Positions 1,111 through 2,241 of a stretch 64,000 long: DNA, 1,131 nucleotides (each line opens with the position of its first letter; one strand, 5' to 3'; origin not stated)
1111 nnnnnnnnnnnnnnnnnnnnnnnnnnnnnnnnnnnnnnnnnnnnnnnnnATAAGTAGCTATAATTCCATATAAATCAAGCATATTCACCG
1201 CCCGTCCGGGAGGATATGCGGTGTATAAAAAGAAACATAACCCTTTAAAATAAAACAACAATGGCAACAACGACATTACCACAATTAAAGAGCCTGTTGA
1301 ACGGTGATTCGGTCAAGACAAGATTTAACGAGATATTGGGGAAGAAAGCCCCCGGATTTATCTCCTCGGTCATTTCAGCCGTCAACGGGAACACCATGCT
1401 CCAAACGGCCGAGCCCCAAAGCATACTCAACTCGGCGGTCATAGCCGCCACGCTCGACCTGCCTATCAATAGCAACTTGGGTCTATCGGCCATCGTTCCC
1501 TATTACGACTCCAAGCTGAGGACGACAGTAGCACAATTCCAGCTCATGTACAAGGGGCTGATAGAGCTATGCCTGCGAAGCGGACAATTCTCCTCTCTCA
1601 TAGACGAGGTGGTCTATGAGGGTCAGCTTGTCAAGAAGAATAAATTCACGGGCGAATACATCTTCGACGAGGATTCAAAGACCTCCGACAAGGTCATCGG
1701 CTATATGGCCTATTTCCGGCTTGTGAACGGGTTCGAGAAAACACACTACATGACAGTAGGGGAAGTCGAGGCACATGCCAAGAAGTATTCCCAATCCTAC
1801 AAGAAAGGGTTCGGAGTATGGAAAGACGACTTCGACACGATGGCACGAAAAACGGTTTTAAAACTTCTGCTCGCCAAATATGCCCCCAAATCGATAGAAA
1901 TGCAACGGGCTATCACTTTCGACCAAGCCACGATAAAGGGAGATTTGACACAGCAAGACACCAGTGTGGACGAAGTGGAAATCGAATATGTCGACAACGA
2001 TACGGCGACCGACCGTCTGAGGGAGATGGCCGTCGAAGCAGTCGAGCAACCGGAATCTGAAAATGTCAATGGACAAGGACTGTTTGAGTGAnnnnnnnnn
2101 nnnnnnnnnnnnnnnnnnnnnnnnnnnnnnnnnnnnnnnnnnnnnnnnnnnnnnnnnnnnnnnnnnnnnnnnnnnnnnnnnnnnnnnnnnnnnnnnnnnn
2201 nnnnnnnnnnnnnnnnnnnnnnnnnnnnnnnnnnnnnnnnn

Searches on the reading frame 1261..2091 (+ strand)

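Call 60: search_protein_families(library=phrogs, proteins=[window:1261-2091:+], max_evalue=0.00001)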
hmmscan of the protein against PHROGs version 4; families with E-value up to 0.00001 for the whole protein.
window:1261-2091:+ (276 aa): 2 families
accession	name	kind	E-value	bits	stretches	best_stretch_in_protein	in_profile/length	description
phrog_148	-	DNA, RNA and nucleotide metabolism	8.8e-73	247.1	1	9-251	29-269/387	RecT-like ssDNA annealing protein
phrog_19737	-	unknown function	3.9e-28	98.8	1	8-109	11-106/108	-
